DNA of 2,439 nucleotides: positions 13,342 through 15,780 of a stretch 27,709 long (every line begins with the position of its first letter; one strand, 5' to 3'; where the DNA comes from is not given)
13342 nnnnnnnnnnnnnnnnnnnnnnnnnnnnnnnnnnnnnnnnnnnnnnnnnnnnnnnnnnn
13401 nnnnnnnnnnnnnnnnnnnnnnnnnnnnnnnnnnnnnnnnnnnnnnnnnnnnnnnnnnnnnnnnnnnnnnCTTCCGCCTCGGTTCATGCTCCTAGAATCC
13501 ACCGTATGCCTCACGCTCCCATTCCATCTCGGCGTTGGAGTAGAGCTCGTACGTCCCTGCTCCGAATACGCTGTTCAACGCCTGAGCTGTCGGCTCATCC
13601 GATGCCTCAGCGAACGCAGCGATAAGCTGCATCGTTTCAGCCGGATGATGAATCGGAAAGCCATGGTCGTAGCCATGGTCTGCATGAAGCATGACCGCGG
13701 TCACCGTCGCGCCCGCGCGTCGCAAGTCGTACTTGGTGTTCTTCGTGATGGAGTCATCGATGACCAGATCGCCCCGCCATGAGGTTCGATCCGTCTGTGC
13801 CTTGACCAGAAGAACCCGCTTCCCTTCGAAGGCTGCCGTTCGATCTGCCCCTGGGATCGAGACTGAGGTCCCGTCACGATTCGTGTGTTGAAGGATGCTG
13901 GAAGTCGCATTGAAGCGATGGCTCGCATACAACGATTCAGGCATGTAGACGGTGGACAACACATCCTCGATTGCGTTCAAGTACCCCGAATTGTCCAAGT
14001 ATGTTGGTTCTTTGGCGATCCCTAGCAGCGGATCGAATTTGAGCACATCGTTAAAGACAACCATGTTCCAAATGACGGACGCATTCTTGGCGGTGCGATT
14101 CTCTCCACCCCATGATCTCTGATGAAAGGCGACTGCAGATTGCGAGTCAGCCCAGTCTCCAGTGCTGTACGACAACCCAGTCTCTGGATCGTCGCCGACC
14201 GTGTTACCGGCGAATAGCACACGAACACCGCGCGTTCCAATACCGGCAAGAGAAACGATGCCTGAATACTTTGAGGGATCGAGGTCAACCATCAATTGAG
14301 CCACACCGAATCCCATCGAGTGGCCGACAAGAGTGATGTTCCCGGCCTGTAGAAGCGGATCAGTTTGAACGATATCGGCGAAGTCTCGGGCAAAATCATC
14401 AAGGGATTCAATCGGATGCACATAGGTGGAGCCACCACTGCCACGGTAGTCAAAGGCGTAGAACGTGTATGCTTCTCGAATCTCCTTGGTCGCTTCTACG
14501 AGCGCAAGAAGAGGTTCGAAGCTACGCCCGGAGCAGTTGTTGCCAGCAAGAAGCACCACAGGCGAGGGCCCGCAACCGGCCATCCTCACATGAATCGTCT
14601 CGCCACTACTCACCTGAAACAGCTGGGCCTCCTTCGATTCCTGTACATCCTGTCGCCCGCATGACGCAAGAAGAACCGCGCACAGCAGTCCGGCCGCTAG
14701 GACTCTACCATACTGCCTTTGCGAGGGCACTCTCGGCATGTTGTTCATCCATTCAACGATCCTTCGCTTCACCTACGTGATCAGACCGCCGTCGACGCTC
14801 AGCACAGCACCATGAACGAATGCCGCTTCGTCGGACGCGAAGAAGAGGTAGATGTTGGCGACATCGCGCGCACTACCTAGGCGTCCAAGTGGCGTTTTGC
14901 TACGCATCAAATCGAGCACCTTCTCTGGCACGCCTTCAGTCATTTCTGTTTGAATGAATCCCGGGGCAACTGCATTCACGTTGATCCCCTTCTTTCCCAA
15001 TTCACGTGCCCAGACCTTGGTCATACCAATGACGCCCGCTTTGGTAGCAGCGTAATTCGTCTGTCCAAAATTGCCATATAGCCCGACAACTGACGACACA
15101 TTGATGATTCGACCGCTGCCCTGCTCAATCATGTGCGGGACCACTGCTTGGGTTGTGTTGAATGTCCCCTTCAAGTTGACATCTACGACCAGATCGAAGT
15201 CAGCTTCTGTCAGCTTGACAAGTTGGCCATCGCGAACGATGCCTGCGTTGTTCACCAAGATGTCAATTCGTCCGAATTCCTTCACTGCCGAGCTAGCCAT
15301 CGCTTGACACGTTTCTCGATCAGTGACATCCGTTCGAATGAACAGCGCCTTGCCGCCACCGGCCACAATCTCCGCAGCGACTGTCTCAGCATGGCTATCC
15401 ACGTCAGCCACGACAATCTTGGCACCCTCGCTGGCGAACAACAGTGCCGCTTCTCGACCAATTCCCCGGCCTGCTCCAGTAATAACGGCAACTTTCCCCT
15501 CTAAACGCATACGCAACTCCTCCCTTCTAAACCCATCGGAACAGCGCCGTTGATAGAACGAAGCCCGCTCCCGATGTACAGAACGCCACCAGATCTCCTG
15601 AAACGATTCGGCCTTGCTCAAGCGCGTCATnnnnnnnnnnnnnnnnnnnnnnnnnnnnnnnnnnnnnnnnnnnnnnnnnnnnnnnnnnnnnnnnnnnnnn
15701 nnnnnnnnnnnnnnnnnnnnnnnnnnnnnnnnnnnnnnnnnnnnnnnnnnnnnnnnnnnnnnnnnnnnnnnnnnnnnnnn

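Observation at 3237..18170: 16-gene operon that looks like a complete ester capture, import, activation and cleavage route, possibly for PHA/3-hydroxyacyl esters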

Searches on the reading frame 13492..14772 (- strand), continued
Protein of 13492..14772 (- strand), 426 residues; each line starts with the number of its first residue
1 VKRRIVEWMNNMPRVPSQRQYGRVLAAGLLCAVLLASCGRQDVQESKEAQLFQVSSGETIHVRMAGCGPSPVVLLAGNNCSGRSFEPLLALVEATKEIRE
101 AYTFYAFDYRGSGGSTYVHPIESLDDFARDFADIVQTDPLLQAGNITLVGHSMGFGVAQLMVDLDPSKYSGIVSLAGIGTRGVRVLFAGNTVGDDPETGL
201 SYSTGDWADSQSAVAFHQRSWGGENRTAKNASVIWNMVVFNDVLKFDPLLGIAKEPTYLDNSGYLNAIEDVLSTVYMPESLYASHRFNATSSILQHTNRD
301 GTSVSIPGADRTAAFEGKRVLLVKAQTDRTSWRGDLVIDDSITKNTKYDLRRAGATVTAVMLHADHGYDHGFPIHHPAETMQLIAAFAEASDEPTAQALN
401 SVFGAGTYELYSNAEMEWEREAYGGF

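Call 50: fold_search(model_id=the predicted structure, library=pdb)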
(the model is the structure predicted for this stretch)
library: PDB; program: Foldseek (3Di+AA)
matches with E <= 10: 1889; with E <= 0.001: 1544
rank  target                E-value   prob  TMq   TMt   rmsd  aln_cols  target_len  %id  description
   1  8ynw_A                1.5e-19  1.00  0.59  0.82   4.2       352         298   18  S102A mutant of poly(3-hydroxybutyrate) depolymerase PhaZ from Bacillus thuringiensis (released 2024-12-11)
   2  8ynv_C                3.3e-19  1.00  0.58  0.82   4.4       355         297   18  Poly(3-hydroxybutyrate) depolymerase PhaZ from Bacillus thuringiensis (released 2024-12-11)
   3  8ynv_A                5.0e-19  1.00  0.59  0.82   4.2       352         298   20  Poly(3-hydroxybutyrate) depolymerase PhaZ from Bacillus thuringiensis (released 2024-12-11)
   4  8ynv_B                6.7e-19  1.00  0.58  0.82   4.5       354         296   19  Poly(3-hydroxybutyrate) depolymerase PhaZ from Bacillus thuringiensis (released 2024-12-11)
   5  8ynw_B                1.0e-18  1.00  0.58  0.82   4.2       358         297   18  S102A mutant of poly(3-hydroxybutyrate) depolymerase PhaZ from Bacillus thuringiensis (released 2024-12-11)
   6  8ynw_D                1.3e-18  1.00  0.59  0.82   4.3       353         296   18  S102A mutant of poly(3-hydroxybutyrate) depolymerase PhaZ from Bacillus thuringiensis (released 2024-12-11)
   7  8pi1_H                3.4e-14  1.00  0.52  0.78   6.7       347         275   16  Bicyclic INCYPRO Pseudomonas fluorescens esterase (released 2023-11-01)
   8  8pi1_A                5.8e-14  1.00  0.53  0.80   6.7       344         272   16  Bicyclic INCYPRO Pseudomonas fluorescens esterase (released 2023-11-01)
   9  5h3h_A                9.3e-14  1.00  0.46  0.71   8.2       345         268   16  Esterase (EaEST) from Exiguobacterium antarcticum (released 2017-01-11)
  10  8pi1_C                9.9e-14  1.00  0.52  0.79   6.6       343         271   16  Bicyclic INCYPRO Pseudomonas fluorescens esterase (released 2023-11-01)
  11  3hi4_A                1.1e-13  1.00  0.53  0.80   6.1       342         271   17  Switching catalysis from hydrolysis to perhydrolysis in P. fluorescens esterase (released 2010-02-23)
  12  8clq_B                1.1e-13  1.00  0.45  0.59   6.9       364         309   16  Zearalenone lactonase of Streptomyces coelicoflavus mutant H286Y in complex with hydrolyzed zearalenone (released 2024-02-28)
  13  8pi1_E                1.1e-13  1.00  0.52  0.78   6.4       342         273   17  Bicyclic INCYPRO Pseudomonas fluorescens esterase (released 2023-11-01)
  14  8pi1_B                1.1e-13  1.00  0.52  0.78   6.7       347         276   16  Bicyclic INCYPRO Pseudomonas fluorescens esterase (released 2023-11-01)
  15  3hea_A                1.3e-13  1.00  0.52  0.78   6.3       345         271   15  The L29P/L124I mutation of Pseudomonas fluorescens esterase (released 2010-03-23)
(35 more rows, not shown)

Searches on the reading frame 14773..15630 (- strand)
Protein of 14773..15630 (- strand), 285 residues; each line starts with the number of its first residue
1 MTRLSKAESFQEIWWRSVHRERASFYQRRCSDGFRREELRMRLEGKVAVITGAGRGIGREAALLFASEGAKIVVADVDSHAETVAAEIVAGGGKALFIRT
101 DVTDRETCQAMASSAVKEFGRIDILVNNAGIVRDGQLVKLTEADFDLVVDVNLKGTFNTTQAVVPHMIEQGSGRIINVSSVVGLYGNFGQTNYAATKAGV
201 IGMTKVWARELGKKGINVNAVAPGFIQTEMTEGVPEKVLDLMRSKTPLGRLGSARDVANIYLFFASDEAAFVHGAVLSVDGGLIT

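Call 4: search_protein_families(library=pfam, proteins=[window:14773-15630:-])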
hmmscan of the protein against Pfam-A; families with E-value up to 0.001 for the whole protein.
window:14773-15630:- (285 aa): 5 families
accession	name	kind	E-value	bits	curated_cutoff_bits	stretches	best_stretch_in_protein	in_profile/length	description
PF13561.12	adh_short_C2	-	3.4e-71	240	27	1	52-283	1-235/236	Enoyl-(Acyl carrier protein) reductase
PF00106.31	adh_short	-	8.9e-66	221.5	26.6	1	46-236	1-192/195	short chain dehydrogenase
PF08659.16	KR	-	6.1e-18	65.8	22.6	1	49-216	4-171/180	KR domain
PF01370.27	Epimerase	-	4e-05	23.6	20.9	1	49-212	2-161/240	NAD dependent epimerase/dehydratase family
PF23441.1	SDR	-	0.0002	21.3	27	1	193-283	163-255/258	SDR-like rossmann domain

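Call 6: search_protein_families(library=ncbifam, proteins=[window:14773-15510:-], max_evalue=0.00001)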
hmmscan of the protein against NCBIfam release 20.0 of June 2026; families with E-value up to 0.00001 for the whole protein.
window:14773-15510:- (245 aa): 232 families (the best 25 are shown)
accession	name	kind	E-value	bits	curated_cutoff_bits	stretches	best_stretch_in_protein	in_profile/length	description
NF004198.0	PRK05653.1-3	equivalog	7.2e-91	304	296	1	3-244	5-247/248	3-oxoacyl-ACP reductase FabG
TIGR01830.1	3oxo_ACP_reduc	equivalog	8.5e-90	300.6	297.75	1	8-243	1-238/239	3-oxoacyl-[acyl-carrier-protein] reductase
NF004197.0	PRK05653.1-1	equivalog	3.1e-78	262.8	332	1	2-244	4-247/249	3-oxoacyl-ACP reductase FabG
NF005559.1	PRK07231.1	subfamily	1e-74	251.2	215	1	2-244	1-248/249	glucose 1-dehydrogenase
NF009466.0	PRK12826.1-2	subfamily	2.4e-74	250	222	1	6-243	4-244/248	3-oxoacyl-ACP reductase FabG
TIGR01829.1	AcAcCoA_reduct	subfamily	2.9e-71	240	302.1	1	6-243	1-240/242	acetoacetyl-CoA reductase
NF004818.0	PRK06172.1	equivalog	8.2e-71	238.3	336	1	1-244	3-251/253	SDR family oxidoreductase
NF009464.0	PRK12824.1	subfamily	1.8e-70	237.4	269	1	6-243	3-242/245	3-oxoacyl-ACP reductase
NF004791.0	PRK06138.1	equivalog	3.2e-70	236.3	312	1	1-243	1-249/252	SDR family oxidoreductase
NF052558.1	MBtsdlDhBudC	equivalog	2.3e-68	230.4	270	1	4-243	2-241/250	meso-2,3-butanediol dehydrogenase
NF004199.0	PRK05653.1-4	equivalog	1e-67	228.3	301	1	1-244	1-246/247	3-oxoacyl-ACP reductase FabG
NF053701.1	CsHdxCHCADhChcB2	equivalog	2e-67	227.2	350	1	3-243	1-242/245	cis-4-hydroxycyclohexanecarboxylate dehydrogenase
NF006110.0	PRK08261.1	equivalog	3.2e-67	227.4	410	1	3-241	212-448/454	3-oxoacyl-ACP reductase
NF009546.0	PRK12935.1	equivalog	1.4e-66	224.5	418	1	2-243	3-245/247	acetoacetyl-CoA reductase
NF006072.0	PRK08217.1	subfamily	2.7e-65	220.7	298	1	1-243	1-251/253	3-ketoacyl-(acyl-carrier-protein) reductase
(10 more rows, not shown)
